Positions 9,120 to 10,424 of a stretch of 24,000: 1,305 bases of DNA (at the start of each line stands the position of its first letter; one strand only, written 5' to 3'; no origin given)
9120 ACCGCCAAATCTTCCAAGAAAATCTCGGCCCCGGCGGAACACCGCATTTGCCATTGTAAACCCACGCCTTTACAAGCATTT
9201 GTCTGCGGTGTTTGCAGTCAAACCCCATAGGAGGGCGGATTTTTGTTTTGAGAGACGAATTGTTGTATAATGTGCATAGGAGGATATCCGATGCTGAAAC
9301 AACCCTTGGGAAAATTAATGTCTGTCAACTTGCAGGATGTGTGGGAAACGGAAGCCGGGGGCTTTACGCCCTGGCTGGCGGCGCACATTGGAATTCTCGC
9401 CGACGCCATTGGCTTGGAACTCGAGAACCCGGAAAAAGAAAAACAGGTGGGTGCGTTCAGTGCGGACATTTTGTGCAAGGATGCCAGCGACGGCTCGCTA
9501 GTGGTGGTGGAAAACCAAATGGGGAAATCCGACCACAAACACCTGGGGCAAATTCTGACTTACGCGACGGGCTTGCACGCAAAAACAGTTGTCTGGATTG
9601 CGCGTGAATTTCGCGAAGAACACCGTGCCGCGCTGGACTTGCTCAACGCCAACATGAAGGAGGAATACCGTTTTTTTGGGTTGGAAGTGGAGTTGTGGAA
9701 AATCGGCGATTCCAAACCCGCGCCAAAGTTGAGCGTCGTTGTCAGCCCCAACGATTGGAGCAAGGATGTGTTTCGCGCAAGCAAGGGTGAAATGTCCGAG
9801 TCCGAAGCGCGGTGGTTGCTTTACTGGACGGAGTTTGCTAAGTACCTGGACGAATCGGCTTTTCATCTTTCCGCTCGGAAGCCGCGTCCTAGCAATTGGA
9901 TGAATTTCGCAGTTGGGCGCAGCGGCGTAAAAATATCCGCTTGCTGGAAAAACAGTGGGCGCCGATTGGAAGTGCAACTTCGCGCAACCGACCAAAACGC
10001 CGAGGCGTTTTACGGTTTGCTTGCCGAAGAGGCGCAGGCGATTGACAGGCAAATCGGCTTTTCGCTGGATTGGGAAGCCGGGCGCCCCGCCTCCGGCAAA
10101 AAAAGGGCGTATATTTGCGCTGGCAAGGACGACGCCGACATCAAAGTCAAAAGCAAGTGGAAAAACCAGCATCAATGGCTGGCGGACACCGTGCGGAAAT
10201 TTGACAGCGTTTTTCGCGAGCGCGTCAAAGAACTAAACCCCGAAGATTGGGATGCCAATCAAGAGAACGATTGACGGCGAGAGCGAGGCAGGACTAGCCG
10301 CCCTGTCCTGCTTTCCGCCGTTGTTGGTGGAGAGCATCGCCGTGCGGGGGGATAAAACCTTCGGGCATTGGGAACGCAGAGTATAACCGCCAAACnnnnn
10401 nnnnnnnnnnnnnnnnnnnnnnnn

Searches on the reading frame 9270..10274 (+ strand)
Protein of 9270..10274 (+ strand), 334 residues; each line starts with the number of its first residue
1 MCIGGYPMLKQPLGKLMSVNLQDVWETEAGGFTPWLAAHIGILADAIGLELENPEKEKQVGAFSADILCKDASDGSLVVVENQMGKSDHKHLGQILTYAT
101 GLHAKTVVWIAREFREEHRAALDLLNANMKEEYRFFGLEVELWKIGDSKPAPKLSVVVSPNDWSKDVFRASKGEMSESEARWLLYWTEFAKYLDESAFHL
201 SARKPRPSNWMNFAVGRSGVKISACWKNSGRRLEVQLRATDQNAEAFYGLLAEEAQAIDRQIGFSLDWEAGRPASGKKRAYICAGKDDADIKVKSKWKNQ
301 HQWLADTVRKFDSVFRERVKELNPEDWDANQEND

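Call 4: search_protein_families(library=pfam, proteins=[window:9270-10274:+], max_evalue=0.1)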
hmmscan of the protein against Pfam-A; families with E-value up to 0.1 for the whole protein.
window:9270-10274:+ (334 aa): 1 family
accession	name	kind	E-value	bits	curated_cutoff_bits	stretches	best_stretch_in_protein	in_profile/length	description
PF14088.11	DUF4268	-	7.6e-26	91.2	27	1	185-318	5-139/140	Domain of unknown function (DUF4268)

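Call 5: search_protein_families(library=padloc, proteins=[window:9270-10274:+], max_evalue=0.1)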
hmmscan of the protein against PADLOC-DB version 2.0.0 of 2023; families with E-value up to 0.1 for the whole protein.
window:9270-10274:+ (334 aa): 4 families
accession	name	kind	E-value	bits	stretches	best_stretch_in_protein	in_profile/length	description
PDLC04911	PDC-S11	-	3.7e-109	362.9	1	11-321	3-314/318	-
PDLC04912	PDC-S11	-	3.1e-104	346.6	1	11-321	3-312/313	-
PDLC04914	PDC-S11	-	1.2e-80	269.1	1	11-323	3-312/314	-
PDLC04913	PDC-S11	-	1.6e-18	64.9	2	172-323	219-368/375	-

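Call 6: search_protein_families(library=ncbifam, proteins=[window:9270-10274:+], max_evalue=0.1)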
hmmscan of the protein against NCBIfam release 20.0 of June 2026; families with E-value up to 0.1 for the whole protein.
window:9270-10274:+ (334 aa): 1 family
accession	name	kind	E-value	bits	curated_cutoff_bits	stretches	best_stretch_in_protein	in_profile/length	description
NF003270.0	PRK04247.1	equivalog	0.0082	15.2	216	1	49-104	146-200/250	endonuclease NucS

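Call 11: find_homologous_proteins(query=window:9291-10274:+)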
Query window:9291-10274:+ (327 aa): 6355 proteins with E <= 0.001 among 8000 candidates; the best 120 are listed.
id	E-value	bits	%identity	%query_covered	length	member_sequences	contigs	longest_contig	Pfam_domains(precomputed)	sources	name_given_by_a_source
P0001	9.6e-220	746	100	100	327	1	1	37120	PF14088.12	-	-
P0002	5.0e-99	349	53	98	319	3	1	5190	PF14088.12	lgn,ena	-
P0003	3.3e-98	347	56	94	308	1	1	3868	PF14088.12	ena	-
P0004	1.1e-97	345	53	99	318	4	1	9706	PF14088.12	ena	-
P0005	2.3e-97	344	55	94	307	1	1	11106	PF14088.12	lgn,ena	-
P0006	5.9e-96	339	48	97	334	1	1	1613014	PF14088.12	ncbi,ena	-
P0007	6.5e-96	339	53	98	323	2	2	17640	PF14088.12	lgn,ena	-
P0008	2.1e-93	331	54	94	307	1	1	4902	PF14088.12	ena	-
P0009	2.1e-92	328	53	94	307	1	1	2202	PF14088.12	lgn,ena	-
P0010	9.5e-92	325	49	98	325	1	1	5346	PF14088.12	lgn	-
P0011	1.2e-91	325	49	98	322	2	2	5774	PF14088.12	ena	-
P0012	9.6e-91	322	47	99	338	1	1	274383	PF14088.12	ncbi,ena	-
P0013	1.9e-90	321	51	98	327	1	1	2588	PF14088.12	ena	-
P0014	1.1e-88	315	47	99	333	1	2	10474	PF14088.12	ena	-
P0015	2.5e-88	314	46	100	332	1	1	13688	PF14088.12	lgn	-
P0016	3.4e-88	314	46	98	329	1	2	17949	PF14088.12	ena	-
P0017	5.0e-88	313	47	96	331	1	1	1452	PF14088.12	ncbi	-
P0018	8.6e-88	312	46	98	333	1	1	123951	PF14088.12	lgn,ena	-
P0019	1.2e-87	312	45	100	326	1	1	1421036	PF14088.12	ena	-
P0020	1.3e-87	312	47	95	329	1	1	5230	PF14088.12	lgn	-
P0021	2.0e-87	311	45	98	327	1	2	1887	PF14088.12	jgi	-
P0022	2.4e-87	311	46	98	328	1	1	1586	PF14088.12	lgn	-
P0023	3.3e-87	311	46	96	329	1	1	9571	PF14088.12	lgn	-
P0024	6.3e-87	310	44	98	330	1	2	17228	PF14088.12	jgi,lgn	jgi:hypothetical protein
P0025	6.7e-87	310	46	98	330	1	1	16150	PF14088.12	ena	-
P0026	8.7e-87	309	45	99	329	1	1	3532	PF14088.12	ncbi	-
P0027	1.5e-86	308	46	97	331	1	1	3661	PF14088.12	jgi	-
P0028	1.5e-86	308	47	95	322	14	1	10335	PF14088.12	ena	-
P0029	1.9e-86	308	46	96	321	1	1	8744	PF14088.12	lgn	-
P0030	2.0e-86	308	45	98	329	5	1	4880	PF14088.12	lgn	-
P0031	2.7e-86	308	45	97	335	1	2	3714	PF14088.12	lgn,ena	-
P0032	2.8e-86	307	46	96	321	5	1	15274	PF14088.12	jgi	-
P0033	2.9e-86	307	48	95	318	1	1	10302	PF14088.12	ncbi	-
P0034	3.0e-86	307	47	98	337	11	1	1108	PF14088.12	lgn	-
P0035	3.0e-86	307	46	95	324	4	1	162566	PF14088.12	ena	-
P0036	3.0e-86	307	47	98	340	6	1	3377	PF14088.12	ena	-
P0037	3.3e-86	307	45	99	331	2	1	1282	PF14088.12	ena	-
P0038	3.9e-86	307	44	100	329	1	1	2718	PF14088.12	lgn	-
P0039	4.2e-86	307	45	99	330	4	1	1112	PF14088.12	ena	-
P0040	4.3e-86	307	45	99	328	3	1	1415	PF14088.12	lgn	-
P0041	4.9e-86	307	45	99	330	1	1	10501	PF14088.12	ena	-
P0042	5.3e-86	307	46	98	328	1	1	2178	PF14088.12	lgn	-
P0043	5.6e-86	307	44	98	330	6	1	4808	PF14088.12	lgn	-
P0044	7.5e-86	306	46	98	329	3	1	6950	PF14088.12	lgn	-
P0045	7.8e-86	306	45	100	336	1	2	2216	PF14088.12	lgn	-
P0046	8.8e-86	306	45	98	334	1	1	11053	PF14088.12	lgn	-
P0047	9.0e-86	306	47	97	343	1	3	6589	PF14088.12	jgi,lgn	jgi:hypothetical protein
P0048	9.9e-86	306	45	96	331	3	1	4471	PF14088.12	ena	-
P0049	1.2e-85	305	45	99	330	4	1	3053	PF14088.12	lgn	-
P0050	1.3e-85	305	43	100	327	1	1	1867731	PF14088.12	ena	-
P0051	1.3e-85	305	46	96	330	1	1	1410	PF14088.12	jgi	jgi:hypothetical protein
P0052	1.4e-85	305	44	98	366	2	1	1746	PF14088.12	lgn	-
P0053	1.4e-85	305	45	98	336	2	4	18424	PF14088.12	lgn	-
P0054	1.5e-85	305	47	95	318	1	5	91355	PF14088.12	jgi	jgi:hypothetical protein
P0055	1.5e-85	305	47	95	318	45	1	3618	PF14088.12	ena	-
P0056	1.6e-85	305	47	96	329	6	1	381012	PF14088.12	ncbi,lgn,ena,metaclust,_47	metaclust:\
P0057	1.6e-85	305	47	97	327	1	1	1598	PF14088.12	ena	-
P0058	2.5e-85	304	47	96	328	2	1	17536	PF14088.12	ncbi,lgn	-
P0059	2.6e-85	304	45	98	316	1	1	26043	PF14088.12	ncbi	ncbi:MAG: DUF4268 domain-containing protein [Magnetococcus sp. THC-1_WYH]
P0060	2.7e-85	304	46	95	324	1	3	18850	PF14088.12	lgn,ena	-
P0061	3.1e-85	304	45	98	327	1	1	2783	PF14088.12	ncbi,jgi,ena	jgi:hypothetical protein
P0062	4.4e-85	304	45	98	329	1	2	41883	PF14088.12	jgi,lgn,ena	-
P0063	4.7e-85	303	47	98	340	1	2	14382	PF14088.12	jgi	jgi:hypothetical protein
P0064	4.7e-85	303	46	98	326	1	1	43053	PF14088.12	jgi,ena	-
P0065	5.0e-85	303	45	98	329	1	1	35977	PF14088.12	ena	-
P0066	6.5e-85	303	46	99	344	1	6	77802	PF14088.12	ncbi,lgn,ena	-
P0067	7.6e-85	303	46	98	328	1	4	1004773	PF14088.12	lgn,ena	-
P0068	7.8e-85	303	44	98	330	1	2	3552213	PF14088.12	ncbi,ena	-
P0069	8.8e-85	303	47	95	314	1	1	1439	PF14088.12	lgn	-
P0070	9.9e-85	302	45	100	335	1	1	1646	PF14088.12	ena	-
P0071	1.0e-84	302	45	100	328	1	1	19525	PF14088.12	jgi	jgi:Domain of unknown function (DUF4268)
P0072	1.1e-84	302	44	98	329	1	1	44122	PF14088.12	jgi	jgi:hypothetical protein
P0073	1.1e-84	302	44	98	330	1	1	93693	PF14088.12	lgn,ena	-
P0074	1.4e-84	302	43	99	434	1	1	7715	PF14088.12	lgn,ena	-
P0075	1.4e-84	302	44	98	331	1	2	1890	PF14088.12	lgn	-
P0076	1.6e-84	302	47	95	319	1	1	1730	PF14088.12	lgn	-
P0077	1.7e-84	302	42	98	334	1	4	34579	PF14088.12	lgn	-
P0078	1.8e-84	302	45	100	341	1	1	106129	PF14088.12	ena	-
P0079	2.3e-84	301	46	98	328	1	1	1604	PF14088.12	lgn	-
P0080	2.4e-84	301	44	98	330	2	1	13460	PF14088.12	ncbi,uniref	ncbi:MAG: DUF4268 domain-containing protein [Longimonas sp.]|uniref:DUF4268 domain-containing protei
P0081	2.5e-84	301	47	96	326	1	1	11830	PF14088.12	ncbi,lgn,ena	-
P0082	2.6e-84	301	46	95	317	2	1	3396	PF14088.12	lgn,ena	-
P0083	2.6e-84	301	46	95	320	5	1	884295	PF14088.12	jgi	-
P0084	2.8e-84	301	45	96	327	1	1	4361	PF14088.12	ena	-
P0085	3.1e-84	301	45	96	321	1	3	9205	PF14088.12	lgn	-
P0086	3.2e-84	301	45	96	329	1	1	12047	PF14088.12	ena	-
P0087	3.3e-84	301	47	96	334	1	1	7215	PF14088.12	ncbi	-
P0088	3.4e-84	301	46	96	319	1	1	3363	PF14088.12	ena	-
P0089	3.5e-84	301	42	98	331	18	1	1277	PF14088.12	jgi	jgi:hypothetical protein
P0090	3.6e-84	301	44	99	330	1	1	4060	PF14088.12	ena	-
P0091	3.7e-84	301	45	98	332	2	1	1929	PF14088.12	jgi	-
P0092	4.5e-84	300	44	100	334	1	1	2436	PF14088.12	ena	-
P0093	4.5e-84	300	46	96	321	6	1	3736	PF14088.12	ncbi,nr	ncbi:MAG TPA: DUF4268 domain-containing protein [Alphaproteobacteria bacterium]|nr:DUF4268 domain-co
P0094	4.6e-84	300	44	98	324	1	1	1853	PF14088.12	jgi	-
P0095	4.6e-84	300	43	100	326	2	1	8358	PF14088.12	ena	-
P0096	5.2e-84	300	45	98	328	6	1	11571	PF14088.12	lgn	-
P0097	5.5e-84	300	45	97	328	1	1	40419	PF14088.12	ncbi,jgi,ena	-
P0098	5.5e-84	300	44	100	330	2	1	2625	PF14088.12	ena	-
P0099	6.3e-84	300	47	99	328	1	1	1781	PF14088.12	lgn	-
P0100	6.4e-84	300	44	99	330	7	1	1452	PF14088.12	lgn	-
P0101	8.3e-84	299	48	95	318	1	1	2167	PF14088.12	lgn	-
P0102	8.6e-84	299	47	95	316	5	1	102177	PF14088.12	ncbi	-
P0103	9.1e-84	299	45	99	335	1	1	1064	PF14088.12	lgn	-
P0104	9.4e-84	299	45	95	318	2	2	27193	PF14088.12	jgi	-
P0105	1.0e-83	299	46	95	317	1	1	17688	PF14088.12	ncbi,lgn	-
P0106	1.1e-83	299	46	95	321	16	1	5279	PF14088.12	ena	-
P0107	1.1e-83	299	43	98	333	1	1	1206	PF14088.12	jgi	-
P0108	1.1e-83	299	44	98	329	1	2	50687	PF14088.12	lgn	-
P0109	1.2e-83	299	46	95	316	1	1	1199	PF14088.12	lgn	-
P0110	1.3e-83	299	42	99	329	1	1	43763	PF14088.12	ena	-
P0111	1.3e-83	299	46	96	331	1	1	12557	PF14088.12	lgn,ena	-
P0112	1.4e-83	299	43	98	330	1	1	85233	PF14088.12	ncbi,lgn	-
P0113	1.5e-83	299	45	98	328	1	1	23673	PF14088.12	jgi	-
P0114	1.5e-83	299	44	96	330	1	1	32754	PF14088.12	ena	-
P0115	1.5e-83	298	44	100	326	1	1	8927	PF14088.12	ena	-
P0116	1.5e-83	298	44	98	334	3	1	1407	PF14088.12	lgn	-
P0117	1.6e-83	298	45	96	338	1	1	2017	PF14088.12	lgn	-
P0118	1.6e-83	298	44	98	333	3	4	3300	PF14088.12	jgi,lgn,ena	-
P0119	1.6e-83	298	45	98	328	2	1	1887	PF14088.12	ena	-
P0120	1.8e-83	298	45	96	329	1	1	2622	PF14088.12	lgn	-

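Call 14: find_encoding_contigs(protein=P0001, flank=10000, max_places=3)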
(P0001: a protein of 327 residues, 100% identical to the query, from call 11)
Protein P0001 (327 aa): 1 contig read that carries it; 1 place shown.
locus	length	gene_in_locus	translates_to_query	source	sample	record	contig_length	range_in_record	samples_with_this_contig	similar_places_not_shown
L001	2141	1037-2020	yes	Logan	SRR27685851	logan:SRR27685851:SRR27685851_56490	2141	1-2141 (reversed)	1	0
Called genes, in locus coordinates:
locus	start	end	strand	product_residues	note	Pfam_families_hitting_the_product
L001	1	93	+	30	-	?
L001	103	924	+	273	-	PF13391:HNH_2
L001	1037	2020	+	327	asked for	PF14088:DUF4268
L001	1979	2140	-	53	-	?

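Call 28: search_solved_structures(query=window:9291-10274:+, max_evalue=1, show_alignments=3)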
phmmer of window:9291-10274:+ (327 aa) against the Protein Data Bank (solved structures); distinct sequences matched with E-value up to 1: 0.

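Call 33: find_related_loci(query=A2, collection=genome_contigs, flank=8000)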
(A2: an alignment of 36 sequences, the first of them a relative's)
Query A2 (327 aa) in genome_contigs; peptide patterns used: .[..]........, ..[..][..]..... (x = any residue, [..] = any of these).
599 stretches matched a pattern (row limit reached: there are more); 563 encode a relative of the query (tblastn E <= 1e-3); the best 80 are kept; 80 distinct loci.
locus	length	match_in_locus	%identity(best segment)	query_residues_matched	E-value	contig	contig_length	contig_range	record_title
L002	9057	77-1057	47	1-323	4e-95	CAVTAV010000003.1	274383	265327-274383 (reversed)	MAG: uncultured Alphaproteobacteria bacterium isolate MFD02416.bin.2.258 genome assembly, contig: contig_37942, whole ge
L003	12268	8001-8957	46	1-316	1e-89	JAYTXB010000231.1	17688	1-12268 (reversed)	MAG: Schlesneria sp. isolate GFS_5889 GFS_5889_230, whole genome shotgun sequence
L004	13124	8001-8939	47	6-315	2e-89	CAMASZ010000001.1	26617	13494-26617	MAG: Rickettsia typhi isolate MaE-04nov19-21 genome assembly, contig: MaE-04nov19-C2133, whole genome shotgun sequence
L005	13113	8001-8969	43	1-320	1e-88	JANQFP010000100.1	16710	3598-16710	MAG: Rhodospirillales bacterium isolate PL23a_bin.98 k99_3043773, whole genome shotgun sequence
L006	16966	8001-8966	43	3-320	2e-88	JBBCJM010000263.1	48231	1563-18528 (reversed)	MAG: Paracoccaceae bacterium isolate MAG_CPA_32 P10A_000000118736, whole genome shotgun sequence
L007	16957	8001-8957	44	5-323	1e-88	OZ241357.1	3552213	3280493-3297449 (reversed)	MAG: Alphaproteobacteria bacterium isolate 88d555cd-2633-4b86-a1be-1e9adaae3909 genome assembly, chromosome: 1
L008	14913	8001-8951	45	3-316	2e-88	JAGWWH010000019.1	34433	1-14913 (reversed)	MAG: Proteobacteria bacterium isolate REEB439 contig-150_2119, whole genome shotgun sequence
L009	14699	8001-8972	45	1-320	4e-88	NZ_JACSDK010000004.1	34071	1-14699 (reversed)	Pelagibius marinus strain NBU2595 Scaffold1_4, whole genome shotgun sequence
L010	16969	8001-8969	46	6-325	6e-88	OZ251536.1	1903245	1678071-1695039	MAG: Parvibaculaceae bacterium isolate 477184f9-e31c-4336-878d-1e16df3a7aac genome assembly, chromosome: 1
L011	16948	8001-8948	47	3-315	5e-88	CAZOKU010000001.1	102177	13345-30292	MAG TPA_asm: uncultured Rhizobium sp. isolate SRP257259_co1_386 genome assembly, contig: NODE_165_length_102177_cov_7.42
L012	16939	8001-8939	45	6-315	2e-87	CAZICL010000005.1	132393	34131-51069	MAG TPA_asm: uncultured Rhizobium sp. isolate SRP062349_co2_99 genome assembly, contig: NODE_75_length_132393_cov_31.949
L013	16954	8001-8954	43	6-320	4e-87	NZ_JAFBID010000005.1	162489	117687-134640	Microvirga arabica strain SV2184P NODE_5_length_162489_cov_21.856518, whole genome shotgun sequence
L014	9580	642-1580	45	6-315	2e-86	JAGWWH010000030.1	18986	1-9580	MAG: Proteobacteria bacterium isolate REEB439 contig-150_5286, whole genome shotgun sequence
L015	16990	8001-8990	42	1-327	3e-86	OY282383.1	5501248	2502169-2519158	MAG: uncultured Poribacteria bacterium isolate 7c199f84-8048-4b63-b208-6e17c6421a0a genome assembly, chromosome: 1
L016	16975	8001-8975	45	1-323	3e-86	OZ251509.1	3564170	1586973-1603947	MAG: Alphaproteobacteria bacterium isolate c58df884-ff44-4a62-8948-53011581409f genome assembly, chromosome: 1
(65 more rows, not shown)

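Call 38: predict_structure(alignment_id=A2)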
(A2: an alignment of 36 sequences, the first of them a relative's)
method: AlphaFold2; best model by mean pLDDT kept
length: 327 residues; sequences in the alignment: 36
mean_pLDDT: 87.4   pTM: 0.53
mean pLDDT of the five models: 87.4, 85.4, 85.0, 84.5, 83.2
residues with pLDDT >= 90: 200; 70-90: 96; 50-70: 19; < 50: 12
segments of 3 or more residues with pLDDT < 50: 160-165
pLDDT, mean of each block of 10 residues (from residue 1): 76 93 91 90 83 77 88 94 89 87 96 93 87 95 93 64 58 92 94 85 91 92 94 89 94 94 66 87 95 97 96 93 65
secondary structure, 60 per line:
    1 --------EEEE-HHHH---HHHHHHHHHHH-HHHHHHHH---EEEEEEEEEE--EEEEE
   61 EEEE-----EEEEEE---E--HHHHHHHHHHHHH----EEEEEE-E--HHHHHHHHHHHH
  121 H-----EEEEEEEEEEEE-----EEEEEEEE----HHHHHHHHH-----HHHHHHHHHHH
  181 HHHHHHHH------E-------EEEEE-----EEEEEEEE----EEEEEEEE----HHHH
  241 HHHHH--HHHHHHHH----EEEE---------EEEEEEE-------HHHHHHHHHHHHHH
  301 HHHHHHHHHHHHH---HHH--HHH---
elements in order: E9-12 H14-17 H21-31 H33-40 E44-53 E56-64 E70-75 H82-94 E99-104 H109-121 E127-138 E144-151 H156-164 H170-188 E203-207 E213-220 E225-232 H237-245 H248-255 E260-263 E273-279 H287-313

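Call 43: fold_search(model_id=the predicted structure, library=pdb)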
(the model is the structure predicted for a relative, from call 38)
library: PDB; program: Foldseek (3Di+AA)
matches with E <= 10: 1652; with E <= 0.001: 4
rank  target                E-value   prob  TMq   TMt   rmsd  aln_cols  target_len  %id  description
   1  6vu7_D                1.7e-04  1.00  0.24  0.48   6.2       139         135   10  Crystal structure of YbjN, a putative transcription regulator from E. coli (released 2020-03-11)
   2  6vu7_B                4.2e-04  1.00  0.22  0.44   6.7       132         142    8  Crystal structure of YbjN, a putative transcription regulator from E. coli (released 2020-03-11)
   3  2vld_B                8.2e-04  1.00  0.26  0.37   3.0       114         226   20  crystal structure of a repair endonuclease from Pyrococcus abyssi (released 2009-05-19)
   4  5fr7_A                9.3e-04  1.00  0.27  0.51   5.1       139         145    9  Erwinia amylovora AmyR amylovoran repressor, a member of the YbjN protein family (released 2017-01-18)
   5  6w17_D                1.6e-03  0.38  0.17  0.18  19.3       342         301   11  Structure of Dip1-activated Arp2/3 complex with nucleated actin filament (released 2020-08-12)
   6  4h5b_B                2.8e-03  0.97  0.23  0.40   7.1       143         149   12  Crystal Structure of DR_1245 from Deinococcus radiodurans (released 2013-01-30)
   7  4g6t_A                5.4e-03  0.94  0.22  0.41   7.7       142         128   12  Structure of the HopA1-SchA Chaperone-Effector Complex (released 2013-06-05)
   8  3s1s                  5.7e-03  0.96  0.18  0.08   9.6       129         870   12  Characterization and crystal structure of the type IIG restriction endonuclease BpuSI (released 2011-07-13)
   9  3kxy_D                6.1e-03  0.89  0.20  0.38   9.0       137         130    9  Crystal Structure of the ExsC-ExsE Complex (released 2010-06-30)
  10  3kxy_B                6.9e-03  0.91  0.20  0.39   7.8       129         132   11  Crystal Structure of the ExsC-ExsE Complex (released 2010-06-30)
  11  3cxj_A                6.9e-03  0.89  0.20  0.35  10.0       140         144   14  Crystal structure of an uncharacterized protein from Methanothermobacter thermautotrophicus (released 2008-05-13)
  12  3kxy_J                7.3e-03  0.97  0.24  0.48   6.1       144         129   13  Crystal Structure of the ExsC-ExsE Complex (released 2010-06-30)
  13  1s28_A                9.3e-03  0.77  0.15  0.31   9.2       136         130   12  Crystal Structure of AvrPphF ORF1, the Chaperone for the Type III Effector AvrPphF ORF2 from P. syringae (released 2004-09-14)
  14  3kxy_F                1.1e-02  0.96  0.25  0.47   6.2       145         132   11  Crystal Structure of the ExsC-ExsE Complex (released 2010-06-30)
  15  3kxy_A                1.1e-02  0.84  0.19  0.35   8.4       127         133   12  Crystal Structure of the ExsC-ExsE Complex (released 2010-06-30)
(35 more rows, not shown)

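Call 69: search_protein_families(library=pfam, alignment_id=A5, max_evalue=0.00001)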
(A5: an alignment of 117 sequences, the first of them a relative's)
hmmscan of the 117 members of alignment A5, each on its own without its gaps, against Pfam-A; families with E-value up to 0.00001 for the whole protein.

A. member 1, L003:7104-7862:+ (253 aa): 1 family
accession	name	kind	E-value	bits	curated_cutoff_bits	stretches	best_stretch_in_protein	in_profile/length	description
PF05685.18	Uma2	-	7.5e-29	100.9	27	1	71-239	1-171/172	Putative restriction endonuclease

B. families by the number of members that match (of 117 scanned): 88 families (the first 25 are shown)
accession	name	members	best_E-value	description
PF01420.25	Methylase_S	9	1.2e-30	Type I restriction modification DNA specificity domain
PF04851.21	ResIII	8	2e-21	Type III restriction enzyme, res subunit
PF18766.7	SWI2_SNF2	6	1e-79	SWI2/SNF2 ATPase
PF04313.20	HSDR_N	6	2.7e-52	Type I restriction enzyme R protein N terminus (HSDR_N)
PF22679.2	T1R_D3-like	6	7.4e-24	Type I restriction enzyme subunit R domain 3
PF11867.13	T1RH-like_C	4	7.2e-135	Type I restriction enzyme HindI endonuclease subunit-like, C-terminal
PF00270.35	DEAD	4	1.8e-17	DEAD/DEAH box helicase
PF00515.34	TPR_1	2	4.9e-45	Tetratricopeptide repeat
PF13414.12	TPR_11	2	1.6e-37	TPR repeat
PF07719.23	TPR_2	2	2.1e-34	Tetratricopeptide repeat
PF13181.12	TPR_8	2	3.8e-30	Tetratricopeptide repeat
PF01734.28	Patatin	2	1e-29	Patatin-like phospholipase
PF13365.12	Trypsin_2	2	1.9e-28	Trypsin-like peptidase domain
PF13431.12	TPR_17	2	1.5e-24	Tetratricopeptide repeat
PF13432.12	TPR_16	2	1.4e-22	Tetratricopeptide repeat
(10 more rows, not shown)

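Call 72: search_solved_structures(query=A2, max_evalue=1, show_alignments=2)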
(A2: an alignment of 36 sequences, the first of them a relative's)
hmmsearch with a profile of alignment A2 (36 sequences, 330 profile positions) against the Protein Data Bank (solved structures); distinct sequences matched with E-value up to 1: 1.
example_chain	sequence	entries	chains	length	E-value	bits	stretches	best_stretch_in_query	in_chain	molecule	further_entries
9fh8_A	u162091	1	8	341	0.15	14.4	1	204-266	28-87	Centrosomal protein 192 (CEP192)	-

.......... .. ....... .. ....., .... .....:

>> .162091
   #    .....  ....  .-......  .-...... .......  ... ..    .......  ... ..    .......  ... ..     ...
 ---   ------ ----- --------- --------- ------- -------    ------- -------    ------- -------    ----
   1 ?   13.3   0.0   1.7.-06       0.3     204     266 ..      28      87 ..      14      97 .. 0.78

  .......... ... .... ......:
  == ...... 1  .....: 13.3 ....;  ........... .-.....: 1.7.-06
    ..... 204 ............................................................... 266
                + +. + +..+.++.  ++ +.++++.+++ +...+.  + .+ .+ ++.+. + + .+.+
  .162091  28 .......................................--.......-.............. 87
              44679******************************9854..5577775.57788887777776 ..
